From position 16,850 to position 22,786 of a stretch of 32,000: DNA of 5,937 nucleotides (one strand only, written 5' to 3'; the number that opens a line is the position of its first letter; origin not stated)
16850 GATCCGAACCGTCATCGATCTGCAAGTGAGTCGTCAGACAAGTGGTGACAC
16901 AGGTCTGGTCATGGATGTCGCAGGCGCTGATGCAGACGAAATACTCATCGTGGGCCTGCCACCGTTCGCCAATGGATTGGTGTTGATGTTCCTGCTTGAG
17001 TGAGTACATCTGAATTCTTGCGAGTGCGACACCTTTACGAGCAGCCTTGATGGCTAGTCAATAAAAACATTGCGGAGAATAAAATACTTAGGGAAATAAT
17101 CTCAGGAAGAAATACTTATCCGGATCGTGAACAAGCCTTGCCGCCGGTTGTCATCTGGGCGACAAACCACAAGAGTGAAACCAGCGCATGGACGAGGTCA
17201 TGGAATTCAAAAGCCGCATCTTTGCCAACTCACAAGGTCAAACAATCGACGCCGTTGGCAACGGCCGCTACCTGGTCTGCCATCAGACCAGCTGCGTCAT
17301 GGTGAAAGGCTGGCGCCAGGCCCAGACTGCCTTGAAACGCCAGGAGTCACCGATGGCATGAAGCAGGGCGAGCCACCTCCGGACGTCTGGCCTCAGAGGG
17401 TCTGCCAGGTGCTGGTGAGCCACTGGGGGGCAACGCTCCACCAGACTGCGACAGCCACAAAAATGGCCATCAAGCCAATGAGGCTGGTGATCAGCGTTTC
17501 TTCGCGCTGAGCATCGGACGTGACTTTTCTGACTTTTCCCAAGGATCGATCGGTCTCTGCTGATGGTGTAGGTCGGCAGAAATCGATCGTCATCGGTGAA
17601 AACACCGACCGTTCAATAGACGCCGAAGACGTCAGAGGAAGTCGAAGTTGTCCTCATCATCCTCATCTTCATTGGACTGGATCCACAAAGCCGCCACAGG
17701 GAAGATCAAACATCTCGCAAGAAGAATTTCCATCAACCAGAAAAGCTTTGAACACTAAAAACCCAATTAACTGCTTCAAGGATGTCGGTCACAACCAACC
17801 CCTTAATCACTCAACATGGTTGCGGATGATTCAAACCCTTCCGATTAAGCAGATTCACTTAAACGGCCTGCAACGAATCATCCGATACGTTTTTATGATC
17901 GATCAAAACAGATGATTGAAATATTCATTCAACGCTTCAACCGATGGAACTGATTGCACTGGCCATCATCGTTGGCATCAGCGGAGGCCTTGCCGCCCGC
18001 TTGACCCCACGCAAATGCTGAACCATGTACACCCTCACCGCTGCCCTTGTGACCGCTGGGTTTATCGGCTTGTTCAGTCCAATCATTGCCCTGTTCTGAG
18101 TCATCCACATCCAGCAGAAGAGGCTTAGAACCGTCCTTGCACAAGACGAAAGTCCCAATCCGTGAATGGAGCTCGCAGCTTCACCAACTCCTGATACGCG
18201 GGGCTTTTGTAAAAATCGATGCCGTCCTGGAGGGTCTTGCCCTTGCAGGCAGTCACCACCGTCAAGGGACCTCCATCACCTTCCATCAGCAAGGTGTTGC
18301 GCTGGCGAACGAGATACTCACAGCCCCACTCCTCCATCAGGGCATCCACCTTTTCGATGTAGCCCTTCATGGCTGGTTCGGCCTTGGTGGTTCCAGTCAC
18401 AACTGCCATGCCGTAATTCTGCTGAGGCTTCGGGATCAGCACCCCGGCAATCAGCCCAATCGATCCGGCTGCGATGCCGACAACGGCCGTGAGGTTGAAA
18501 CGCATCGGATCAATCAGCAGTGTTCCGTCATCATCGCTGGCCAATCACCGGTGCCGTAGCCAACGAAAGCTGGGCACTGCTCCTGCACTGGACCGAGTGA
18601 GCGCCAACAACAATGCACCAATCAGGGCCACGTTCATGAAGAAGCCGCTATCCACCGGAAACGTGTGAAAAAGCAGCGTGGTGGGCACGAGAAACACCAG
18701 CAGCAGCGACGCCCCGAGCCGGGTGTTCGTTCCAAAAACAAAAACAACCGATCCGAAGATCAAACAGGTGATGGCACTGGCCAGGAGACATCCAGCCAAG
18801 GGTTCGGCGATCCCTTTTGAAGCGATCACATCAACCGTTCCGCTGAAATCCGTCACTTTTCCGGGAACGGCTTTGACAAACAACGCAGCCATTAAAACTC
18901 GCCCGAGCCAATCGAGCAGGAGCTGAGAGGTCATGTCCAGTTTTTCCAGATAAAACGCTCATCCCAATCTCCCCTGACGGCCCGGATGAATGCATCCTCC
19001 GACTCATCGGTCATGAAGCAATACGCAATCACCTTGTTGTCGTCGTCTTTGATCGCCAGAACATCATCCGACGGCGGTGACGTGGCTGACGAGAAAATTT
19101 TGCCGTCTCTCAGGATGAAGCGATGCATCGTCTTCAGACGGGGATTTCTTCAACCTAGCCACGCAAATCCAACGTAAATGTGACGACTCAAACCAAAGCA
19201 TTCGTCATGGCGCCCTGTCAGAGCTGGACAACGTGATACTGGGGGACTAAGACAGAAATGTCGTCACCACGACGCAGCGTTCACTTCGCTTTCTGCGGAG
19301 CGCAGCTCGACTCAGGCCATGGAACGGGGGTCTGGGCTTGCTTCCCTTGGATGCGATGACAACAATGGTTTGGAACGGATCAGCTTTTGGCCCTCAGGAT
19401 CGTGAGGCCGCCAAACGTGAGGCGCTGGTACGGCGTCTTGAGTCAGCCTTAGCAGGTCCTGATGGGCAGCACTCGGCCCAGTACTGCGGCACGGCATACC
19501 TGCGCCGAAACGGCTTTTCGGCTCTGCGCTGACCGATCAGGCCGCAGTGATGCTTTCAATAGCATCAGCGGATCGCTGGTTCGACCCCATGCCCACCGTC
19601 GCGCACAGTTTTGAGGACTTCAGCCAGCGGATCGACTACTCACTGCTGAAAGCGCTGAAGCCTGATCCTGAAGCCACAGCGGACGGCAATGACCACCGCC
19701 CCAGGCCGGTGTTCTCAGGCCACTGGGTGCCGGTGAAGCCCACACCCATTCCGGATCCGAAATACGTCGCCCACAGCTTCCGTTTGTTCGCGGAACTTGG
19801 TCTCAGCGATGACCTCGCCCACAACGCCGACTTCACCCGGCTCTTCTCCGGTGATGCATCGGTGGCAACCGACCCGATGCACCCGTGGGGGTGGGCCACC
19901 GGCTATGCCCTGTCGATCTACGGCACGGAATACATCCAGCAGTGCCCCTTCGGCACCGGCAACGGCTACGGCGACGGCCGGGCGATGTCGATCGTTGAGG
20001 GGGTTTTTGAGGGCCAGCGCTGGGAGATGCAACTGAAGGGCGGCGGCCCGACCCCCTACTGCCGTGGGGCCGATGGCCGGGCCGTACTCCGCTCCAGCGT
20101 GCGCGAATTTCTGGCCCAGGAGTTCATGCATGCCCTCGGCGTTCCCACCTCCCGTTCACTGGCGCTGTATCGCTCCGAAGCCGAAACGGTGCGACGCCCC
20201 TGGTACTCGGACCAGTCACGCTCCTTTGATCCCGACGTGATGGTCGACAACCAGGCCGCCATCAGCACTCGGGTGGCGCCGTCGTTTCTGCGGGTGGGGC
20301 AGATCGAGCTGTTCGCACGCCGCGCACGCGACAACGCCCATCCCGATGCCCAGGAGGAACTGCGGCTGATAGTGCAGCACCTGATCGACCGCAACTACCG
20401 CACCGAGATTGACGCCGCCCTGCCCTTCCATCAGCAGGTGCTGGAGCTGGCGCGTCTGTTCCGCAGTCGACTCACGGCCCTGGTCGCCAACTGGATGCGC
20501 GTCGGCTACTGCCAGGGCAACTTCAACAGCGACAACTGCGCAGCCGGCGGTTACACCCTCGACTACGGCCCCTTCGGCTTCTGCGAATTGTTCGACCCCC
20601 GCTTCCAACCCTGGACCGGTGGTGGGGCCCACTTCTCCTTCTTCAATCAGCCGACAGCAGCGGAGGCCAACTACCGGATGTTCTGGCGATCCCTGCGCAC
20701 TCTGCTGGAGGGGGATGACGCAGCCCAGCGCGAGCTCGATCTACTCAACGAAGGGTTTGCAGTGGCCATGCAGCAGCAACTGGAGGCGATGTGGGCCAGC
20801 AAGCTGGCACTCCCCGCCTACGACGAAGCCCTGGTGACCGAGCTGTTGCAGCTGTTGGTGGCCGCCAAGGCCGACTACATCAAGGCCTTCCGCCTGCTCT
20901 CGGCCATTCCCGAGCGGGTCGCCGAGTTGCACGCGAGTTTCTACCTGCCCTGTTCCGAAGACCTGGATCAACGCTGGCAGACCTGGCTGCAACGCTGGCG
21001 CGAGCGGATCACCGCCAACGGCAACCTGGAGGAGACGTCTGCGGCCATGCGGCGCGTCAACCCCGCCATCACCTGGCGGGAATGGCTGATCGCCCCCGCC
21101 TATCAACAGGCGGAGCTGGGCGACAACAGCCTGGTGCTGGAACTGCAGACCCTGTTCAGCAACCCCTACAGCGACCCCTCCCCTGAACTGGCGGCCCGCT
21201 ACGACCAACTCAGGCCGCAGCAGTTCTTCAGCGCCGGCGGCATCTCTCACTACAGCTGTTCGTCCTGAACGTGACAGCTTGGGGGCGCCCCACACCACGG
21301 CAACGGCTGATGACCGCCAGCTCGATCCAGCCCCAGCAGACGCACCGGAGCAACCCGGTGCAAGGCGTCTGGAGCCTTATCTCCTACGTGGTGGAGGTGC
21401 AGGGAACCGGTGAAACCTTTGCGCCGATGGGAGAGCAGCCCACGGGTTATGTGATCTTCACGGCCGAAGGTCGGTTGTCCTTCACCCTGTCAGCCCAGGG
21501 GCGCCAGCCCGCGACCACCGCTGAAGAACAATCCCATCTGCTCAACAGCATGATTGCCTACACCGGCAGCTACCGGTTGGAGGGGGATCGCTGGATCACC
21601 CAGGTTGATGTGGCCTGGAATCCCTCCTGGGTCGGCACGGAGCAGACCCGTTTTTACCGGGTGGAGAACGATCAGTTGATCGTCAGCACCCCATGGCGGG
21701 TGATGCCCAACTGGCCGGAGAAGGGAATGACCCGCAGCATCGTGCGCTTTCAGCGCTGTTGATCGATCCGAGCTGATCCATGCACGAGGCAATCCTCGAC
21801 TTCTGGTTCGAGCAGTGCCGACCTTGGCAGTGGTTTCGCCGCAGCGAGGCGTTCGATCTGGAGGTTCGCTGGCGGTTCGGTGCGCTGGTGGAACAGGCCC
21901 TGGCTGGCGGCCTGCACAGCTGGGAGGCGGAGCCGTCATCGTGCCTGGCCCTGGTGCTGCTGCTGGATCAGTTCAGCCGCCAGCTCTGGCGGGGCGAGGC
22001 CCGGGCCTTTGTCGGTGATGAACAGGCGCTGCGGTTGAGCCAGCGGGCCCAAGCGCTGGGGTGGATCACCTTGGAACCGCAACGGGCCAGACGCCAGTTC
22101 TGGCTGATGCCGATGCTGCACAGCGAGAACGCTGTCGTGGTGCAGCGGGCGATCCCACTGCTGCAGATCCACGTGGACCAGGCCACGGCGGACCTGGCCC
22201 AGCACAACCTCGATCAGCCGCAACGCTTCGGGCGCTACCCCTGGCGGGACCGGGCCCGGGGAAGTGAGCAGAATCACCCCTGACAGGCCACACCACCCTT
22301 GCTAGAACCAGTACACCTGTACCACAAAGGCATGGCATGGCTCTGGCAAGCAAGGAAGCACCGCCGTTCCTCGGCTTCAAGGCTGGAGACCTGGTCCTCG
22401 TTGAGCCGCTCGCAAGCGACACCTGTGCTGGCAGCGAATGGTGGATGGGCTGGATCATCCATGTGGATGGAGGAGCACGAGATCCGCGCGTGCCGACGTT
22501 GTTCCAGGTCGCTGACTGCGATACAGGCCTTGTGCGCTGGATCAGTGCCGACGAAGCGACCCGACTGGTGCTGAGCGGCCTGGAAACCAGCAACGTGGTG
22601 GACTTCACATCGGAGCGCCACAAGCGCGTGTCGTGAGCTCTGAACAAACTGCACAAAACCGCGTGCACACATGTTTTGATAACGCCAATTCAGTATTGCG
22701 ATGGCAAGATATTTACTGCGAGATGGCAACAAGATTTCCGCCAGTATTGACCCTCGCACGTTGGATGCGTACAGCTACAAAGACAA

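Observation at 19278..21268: Glutamine-riboswitch-like leader and short ORF immediately upstream of the AMPylase gene selO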

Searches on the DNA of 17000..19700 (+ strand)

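Call 44: search_rna_families(sources=[L045, L046, L047, L048, L049, L050, L051, L052, L053, L054, L055, L056, L057, L058, L059, L060, L061], threshold=gathering)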
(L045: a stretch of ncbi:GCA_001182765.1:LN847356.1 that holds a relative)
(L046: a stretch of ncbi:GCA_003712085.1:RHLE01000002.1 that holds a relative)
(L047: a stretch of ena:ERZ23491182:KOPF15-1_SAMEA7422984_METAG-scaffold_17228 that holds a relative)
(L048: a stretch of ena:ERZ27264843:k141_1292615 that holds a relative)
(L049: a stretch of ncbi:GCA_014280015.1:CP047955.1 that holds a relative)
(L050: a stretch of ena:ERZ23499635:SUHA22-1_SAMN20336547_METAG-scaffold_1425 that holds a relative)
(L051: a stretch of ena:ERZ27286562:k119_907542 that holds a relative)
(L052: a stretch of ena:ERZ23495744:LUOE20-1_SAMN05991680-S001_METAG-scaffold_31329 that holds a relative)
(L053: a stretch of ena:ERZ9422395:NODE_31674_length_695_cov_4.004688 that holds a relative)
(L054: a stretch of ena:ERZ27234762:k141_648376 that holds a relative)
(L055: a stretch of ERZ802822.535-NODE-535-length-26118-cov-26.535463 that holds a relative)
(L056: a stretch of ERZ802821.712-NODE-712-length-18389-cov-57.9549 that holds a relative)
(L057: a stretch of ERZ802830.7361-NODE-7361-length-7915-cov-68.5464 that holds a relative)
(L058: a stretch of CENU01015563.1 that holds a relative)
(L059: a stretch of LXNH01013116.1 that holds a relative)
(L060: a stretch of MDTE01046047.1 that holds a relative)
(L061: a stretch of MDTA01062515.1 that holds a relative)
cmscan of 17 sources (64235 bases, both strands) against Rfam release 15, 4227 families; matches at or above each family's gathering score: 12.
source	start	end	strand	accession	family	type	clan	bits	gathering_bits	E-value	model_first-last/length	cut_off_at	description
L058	1027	1088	+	RF01704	Glutamine-II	Cis-reg; riboswitch;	-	68.6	33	1.8e-14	1-60/60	no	Glutamine-II riboswitch aptamer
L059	2403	2464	+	RF01704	Glutamine-II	Cis-reg; riboswitch;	-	68.6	33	1.8e-14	1-60/60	no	Glutamine-II riboswitch aptamer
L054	192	253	+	RF01704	Glutamine-II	Cis-reg; riboswitch;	-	61.6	33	1.8e-12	1-60/60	no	Glutamine-II riboswitch aptamer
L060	2412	2473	+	RF01704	Glutamine-II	Cis-reg; riboswitch;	-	61.6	33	1.8e-12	1-60/60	no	Glutamine-II riboswitch aptamer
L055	2411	2472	+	RF01704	Glutamine-II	Cis-reg; riboswitch;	-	60.4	33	4e-12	1-60/60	no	Glutamine-II riboswitch aptamer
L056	2411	2472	+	RF01704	Glutamine-II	Cis-reg; riboswitch;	-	60.4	33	4e-12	1-60/60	no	Glutamine-II riboswitch aptamer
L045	2938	2999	+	RF01704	Glutamine-II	Cis-reg; riboswitch;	-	59.5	33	7.3e-12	1-60/60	no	Glutamine-II riboswitch aptamer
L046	2938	2999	+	RF01704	Glutamine-II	Cis-reg; riboswitch;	-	59.5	33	7.3e-12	1-60/60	no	Glutamine-II riboswitch aptamer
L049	2911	2972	+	RF01704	Glutamine-II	Cis-reg; riboswitch;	-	59.5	33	7.3e-12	1-60/60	no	Glutamine-II riboswitch aptamer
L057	2411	2472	+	RF01704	Glutamine-II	Cis-reg; riboswitch;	-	59.5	33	7.3e-12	1-60/60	no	Glutamine-II riboswitch aptamer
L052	392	452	+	RF01704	Glutamine-II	Cis-reg; riboswitch;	-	42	33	7.4e-07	1-60/60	no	Glutamine-II riboswitch aptamer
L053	333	393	+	RF01704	Glutamine-II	Cis-reg; riboswitch;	-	42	33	7.5e-07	1-60/60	no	Glutamine-II riboswitch aptamer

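Call 51: search_rna_families(sources=[L062, L063, L064, L065, L066, L067], threshold=gathering)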
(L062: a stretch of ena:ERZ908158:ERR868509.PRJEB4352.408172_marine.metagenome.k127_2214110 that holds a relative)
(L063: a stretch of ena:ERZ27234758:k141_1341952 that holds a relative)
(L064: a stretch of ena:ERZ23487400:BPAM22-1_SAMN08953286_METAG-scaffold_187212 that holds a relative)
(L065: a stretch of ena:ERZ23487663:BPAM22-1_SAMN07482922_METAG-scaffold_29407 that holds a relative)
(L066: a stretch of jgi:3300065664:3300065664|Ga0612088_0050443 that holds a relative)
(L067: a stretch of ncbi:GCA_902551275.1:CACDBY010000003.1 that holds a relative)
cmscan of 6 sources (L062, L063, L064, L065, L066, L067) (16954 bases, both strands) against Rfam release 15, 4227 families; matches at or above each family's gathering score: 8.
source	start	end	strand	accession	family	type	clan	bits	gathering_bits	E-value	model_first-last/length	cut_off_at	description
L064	380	440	+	RF01704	Glutamine-II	Cis-reg; riboswitch;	-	69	33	3.7e-15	1-60/60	no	Glutamine-II riboswitch aptamer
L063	526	586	+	RF01704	Glutamine-II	Cis-reg; riboswitch;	-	68.4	33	5.6e-15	1-60/60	no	Glutamine-II riboswitch aptamer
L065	375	435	+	RF01704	Glutamine-II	Cis-reg; riboswitch;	-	67.1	33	1.3e-14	1-60/60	no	Glutamine-II riboswitch aptamer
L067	3131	3190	+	RF01704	Glutamine-II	Cis-reg; riboswitch;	-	67.1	33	1.3e-14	1-60/60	no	Glutamine-II riboswitch aptamer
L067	5144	5216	-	RF00005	tRNA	Gene; tRNA;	CL00001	65.3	29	1.7e-12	1-71/71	no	tRNA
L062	1523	1584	+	RF01704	Glutamine-II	Cis-reg; riboswitch;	-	62.5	33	2.6e-13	1-60/60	no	Glutamine-II riboswitch aptamer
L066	797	858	+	RF01704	Glutamine-II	Cis-reg; riboswitch;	-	58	33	5e-12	1-60/60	no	Glutamine-II riboswitch aptamer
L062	840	896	+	RF01704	Glutamine-II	Cis-reg; riboswitch;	-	54.1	33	6.9e-11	1-60/60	no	Glutamine-II riboswitch aptamer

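Call 54: search_rna_families(source=window, start=17000, end=19700, threshold=evalue, max_evalue=1)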
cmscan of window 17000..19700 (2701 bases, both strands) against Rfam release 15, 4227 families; matches with E-value up to 1: 2.
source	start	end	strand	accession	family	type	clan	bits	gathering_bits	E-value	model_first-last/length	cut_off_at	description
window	19275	19336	+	RF01704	Glutamine-II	Cis-reg; riboswitch;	-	60.4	33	1.7e-13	1-60/60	no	Glutamine-II riboswitch aptamer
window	19499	19579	+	RF00305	snoZ248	Gene; snRNA; snoRNA; CD-box;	-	22.3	120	0.37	1-137/137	no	Small nucleolar RNA Z248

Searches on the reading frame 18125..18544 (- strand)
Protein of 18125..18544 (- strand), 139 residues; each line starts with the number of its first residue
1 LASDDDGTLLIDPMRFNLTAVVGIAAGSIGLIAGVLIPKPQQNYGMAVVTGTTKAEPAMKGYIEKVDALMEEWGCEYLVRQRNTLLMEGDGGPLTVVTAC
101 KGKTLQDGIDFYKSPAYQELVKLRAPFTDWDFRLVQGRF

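Call 4: search_protein_families(library=pfam, proteins=[window:18125-18544:-], max_evalue=0.1)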
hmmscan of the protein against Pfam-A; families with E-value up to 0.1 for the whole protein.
window:18125-18544:- (139 aa): 2 families
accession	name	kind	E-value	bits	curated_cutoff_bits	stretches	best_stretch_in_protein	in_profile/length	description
PF07045.17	DUF1330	-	4.4e-12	46.6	23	1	48-137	5-93/94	Domain of unknown function (DUF1330)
PF19029.5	DUF883_C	-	0.043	13.9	27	1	21-37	12-27/30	DUF883 C-terminal glycine zipper region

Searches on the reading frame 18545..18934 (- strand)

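Call 4: search_protein_families(library=pfam, proteins=[window:18545-18934:-], max_evalue=0.1)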
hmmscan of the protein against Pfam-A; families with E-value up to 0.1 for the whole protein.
window:18545-18934:- (129 aa): 3 families
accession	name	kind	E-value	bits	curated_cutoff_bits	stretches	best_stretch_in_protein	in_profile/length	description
PF07681.17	DoxX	-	2e-12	48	23.6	1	10-90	4-84/85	DoxX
PF02077.20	SURF4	-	0.00077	19.6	27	1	9-116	24-132/267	SURF4 family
PF07291.16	MauE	-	0.024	15.4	27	1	7-86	4-84/128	Methylamine utilisation protein MauE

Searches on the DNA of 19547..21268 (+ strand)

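Call 11: search_rna_families(sources=[L001, L002, L003, L004, L005, L006, L007, L008, L009, L010, L011, L012, L013, L014, L015, L016, L017], threshold=gathering)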
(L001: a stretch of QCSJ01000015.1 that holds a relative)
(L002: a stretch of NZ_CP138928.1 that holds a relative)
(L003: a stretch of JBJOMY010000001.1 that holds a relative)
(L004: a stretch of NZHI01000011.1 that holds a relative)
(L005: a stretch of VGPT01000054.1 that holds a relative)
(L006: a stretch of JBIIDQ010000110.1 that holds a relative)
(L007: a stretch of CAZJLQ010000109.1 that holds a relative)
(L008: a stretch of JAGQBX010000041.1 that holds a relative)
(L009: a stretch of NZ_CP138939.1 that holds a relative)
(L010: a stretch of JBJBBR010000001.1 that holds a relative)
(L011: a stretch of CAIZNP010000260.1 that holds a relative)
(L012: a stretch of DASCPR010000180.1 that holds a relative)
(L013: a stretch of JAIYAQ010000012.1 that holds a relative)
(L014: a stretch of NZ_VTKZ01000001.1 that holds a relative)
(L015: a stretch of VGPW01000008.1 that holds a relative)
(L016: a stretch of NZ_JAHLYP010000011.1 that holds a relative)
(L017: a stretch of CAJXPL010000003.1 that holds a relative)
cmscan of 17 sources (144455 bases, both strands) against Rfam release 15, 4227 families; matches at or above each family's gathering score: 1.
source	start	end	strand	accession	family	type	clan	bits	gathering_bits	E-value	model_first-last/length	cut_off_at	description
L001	3731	3791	+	RF01704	Glutamine-II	Cis-reg; riboswitch;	-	42.2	33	1.5e-06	1-60/60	no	Glutamine-II riboswitch aptamer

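Call 12: search_rna_families(sources=[L018, L019, L020, L021, L022, L023, L024, L025, L026, L027, L028, L029, L030, L031, L032, L033, L034, L035], threshold=gathering)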
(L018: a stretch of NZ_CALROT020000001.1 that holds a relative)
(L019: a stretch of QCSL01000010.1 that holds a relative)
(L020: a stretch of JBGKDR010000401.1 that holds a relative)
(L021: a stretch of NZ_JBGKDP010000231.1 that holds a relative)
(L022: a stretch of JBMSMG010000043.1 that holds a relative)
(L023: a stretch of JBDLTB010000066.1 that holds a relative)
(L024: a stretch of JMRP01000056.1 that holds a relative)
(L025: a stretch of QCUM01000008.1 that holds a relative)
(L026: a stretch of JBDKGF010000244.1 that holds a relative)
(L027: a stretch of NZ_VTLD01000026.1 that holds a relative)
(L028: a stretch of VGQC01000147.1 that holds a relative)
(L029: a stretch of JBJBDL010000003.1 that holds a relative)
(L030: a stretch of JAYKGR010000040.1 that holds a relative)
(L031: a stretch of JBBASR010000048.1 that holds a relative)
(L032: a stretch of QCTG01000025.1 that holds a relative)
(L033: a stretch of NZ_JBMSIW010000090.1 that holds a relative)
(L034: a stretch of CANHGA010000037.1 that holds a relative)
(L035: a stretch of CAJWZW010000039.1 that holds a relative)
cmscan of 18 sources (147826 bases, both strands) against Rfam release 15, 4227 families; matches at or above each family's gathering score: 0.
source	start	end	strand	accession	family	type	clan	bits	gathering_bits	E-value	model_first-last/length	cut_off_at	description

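Call 13: search_rna_families(sources=[L036, L037, L038, L039, L040, L041, L042, L043, L044], threshold=gathering)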
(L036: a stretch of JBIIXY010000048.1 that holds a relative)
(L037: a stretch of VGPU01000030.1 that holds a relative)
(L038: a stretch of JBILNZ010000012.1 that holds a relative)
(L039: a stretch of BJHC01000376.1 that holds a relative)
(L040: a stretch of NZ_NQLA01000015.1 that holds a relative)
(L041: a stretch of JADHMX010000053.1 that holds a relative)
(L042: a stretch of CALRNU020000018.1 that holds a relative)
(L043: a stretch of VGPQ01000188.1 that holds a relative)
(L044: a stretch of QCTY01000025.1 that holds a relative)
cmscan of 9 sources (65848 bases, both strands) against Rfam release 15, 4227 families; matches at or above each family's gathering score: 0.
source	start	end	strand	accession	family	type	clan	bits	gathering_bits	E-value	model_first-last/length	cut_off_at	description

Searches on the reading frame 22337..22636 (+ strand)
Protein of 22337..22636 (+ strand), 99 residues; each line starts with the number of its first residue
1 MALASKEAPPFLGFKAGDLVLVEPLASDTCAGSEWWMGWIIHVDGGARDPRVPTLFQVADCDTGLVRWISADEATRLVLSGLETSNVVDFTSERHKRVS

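Call 56: search_protein_families(library=pfam, proteins=[window:22337-22636:+], max_evalue=0.01)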
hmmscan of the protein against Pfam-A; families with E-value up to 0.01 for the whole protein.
window:22337-22636:+ (99 aa): 1 family
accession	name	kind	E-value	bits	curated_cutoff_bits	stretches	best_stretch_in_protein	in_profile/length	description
PF11302.14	DUF3104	-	3.2e-23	81.6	27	1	11-78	2-67/69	Protein of unknown function (DUF3104)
